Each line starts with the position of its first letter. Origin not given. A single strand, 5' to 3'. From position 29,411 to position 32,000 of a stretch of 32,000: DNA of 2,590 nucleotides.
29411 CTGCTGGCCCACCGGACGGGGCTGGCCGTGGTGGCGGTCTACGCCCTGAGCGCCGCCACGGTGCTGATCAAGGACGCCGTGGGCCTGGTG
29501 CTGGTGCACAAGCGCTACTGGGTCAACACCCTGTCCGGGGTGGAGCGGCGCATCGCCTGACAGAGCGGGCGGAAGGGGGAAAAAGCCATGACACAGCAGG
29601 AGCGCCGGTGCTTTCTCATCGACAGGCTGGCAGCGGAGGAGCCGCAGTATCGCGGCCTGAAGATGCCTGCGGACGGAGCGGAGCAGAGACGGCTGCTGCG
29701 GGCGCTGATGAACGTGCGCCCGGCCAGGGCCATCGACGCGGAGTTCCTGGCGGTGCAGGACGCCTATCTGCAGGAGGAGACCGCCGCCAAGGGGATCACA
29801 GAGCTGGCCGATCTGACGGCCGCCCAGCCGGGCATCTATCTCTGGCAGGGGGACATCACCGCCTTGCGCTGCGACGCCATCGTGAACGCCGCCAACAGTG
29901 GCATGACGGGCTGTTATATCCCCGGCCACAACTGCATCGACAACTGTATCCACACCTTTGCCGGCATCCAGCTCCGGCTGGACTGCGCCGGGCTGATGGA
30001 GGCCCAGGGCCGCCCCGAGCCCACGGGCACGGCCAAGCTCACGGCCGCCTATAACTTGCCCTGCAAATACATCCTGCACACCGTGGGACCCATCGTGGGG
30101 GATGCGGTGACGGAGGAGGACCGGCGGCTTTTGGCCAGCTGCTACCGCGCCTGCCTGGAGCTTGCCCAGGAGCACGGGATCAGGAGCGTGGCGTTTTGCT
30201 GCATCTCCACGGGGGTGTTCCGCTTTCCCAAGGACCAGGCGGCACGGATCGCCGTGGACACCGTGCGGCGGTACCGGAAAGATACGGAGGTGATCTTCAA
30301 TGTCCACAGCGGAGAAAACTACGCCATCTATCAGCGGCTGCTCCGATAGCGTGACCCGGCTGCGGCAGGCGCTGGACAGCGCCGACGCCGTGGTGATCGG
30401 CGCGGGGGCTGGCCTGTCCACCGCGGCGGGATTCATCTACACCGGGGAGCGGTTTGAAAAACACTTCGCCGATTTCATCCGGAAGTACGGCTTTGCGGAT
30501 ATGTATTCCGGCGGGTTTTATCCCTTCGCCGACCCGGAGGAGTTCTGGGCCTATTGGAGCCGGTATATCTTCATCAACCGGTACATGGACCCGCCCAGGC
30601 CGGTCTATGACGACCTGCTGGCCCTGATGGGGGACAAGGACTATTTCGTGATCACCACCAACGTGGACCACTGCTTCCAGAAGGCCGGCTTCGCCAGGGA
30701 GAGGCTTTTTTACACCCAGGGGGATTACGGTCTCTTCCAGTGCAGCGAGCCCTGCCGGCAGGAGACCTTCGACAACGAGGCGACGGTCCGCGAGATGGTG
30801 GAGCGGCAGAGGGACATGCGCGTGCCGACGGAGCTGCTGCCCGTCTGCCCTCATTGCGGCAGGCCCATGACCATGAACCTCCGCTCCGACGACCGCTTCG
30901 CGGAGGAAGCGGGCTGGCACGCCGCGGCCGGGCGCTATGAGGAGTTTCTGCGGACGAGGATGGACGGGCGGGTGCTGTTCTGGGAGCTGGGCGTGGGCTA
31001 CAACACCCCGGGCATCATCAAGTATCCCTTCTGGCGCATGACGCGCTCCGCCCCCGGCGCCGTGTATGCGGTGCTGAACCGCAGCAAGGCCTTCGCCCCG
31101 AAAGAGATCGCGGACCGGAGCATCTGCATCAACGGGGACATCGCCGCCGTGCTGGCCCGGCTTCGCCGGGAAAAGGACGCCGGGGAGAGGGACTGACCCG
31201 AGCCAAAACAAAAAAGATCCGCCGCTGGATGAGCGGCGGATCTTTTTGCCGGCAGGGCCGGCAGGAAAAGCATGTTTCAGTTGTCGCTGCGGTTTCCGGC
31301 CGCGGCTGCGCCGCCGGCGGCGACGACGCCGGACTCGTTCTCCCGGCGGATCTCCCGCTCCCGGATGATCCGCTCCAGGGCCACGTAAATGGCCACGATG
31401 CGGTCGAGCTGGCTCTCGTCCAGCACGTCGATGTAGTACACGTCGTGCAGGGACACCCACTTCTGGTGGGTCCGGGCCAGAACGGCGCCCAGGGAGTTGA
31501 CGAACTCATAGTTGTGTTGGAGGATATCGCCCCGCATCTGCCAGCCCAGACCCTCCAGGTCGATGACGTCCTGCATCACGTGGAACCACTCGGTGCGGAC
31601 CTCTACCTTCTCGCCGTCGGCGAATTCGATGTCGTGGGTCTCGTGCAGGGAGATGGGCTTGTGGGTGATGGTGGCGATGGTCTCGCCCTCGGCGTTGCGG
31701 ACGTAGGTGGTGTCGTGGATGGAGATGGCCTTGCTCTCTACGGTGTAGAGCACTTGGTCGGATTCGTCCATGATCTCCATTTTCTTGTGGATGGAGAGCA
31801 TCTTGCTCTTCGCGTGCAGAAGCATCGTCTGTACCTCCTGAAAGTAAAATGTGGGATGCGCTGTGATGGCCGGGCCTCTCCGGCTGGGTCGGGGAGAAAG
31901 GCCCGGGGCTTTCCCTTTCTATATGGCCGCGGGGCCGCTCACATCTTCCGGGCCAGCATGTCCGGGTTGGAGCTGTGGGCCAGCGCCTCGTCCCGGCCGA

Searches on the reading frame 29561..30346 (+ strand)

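Call 69: search_protein_families(library=pfam, proteins=[window:29561-30346:+], max_evalue=0.00001)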
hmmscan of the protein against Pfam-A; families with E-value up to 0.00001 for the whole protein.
window:29561-30346:+ (262 aa): 1 family
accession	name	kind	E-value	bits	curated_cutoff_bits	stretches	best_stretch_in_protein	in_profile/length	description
PF01661.27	Macro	-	3.2e-38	130.7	22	1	108-231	1-118/118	Macro domain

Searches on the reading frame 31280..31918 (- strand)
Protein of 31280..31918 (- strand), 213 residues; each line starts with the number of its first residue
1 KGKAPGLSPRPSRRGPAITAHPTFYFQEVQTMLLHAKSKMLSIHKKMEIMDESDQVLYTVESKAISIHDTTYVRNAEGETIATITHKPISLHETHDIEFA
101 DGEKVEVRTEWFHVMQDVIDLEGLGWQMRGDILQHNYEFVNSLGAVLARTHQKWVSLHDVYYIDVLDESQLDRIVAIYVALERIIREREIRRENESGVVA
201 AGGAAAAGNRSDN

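Call 69: search_protein_families(library=pfam, proteins=[window:31280-31918:-], max_evalue=0.00001)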
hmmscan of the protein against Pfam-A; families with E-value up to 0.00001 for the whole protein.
window:31280-31918:- (213 aa): 2 families
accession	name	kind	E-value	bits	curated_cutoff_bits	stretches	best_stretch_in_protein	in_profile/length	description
PF04525.18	LOR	-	1.7e-09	38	24.5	1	30-177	14-184/187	LURP-one-related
PF20236.3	DUF6593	-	2e-07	31.8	27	1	49-186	8-145/146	Family of unknown function (DUF6593)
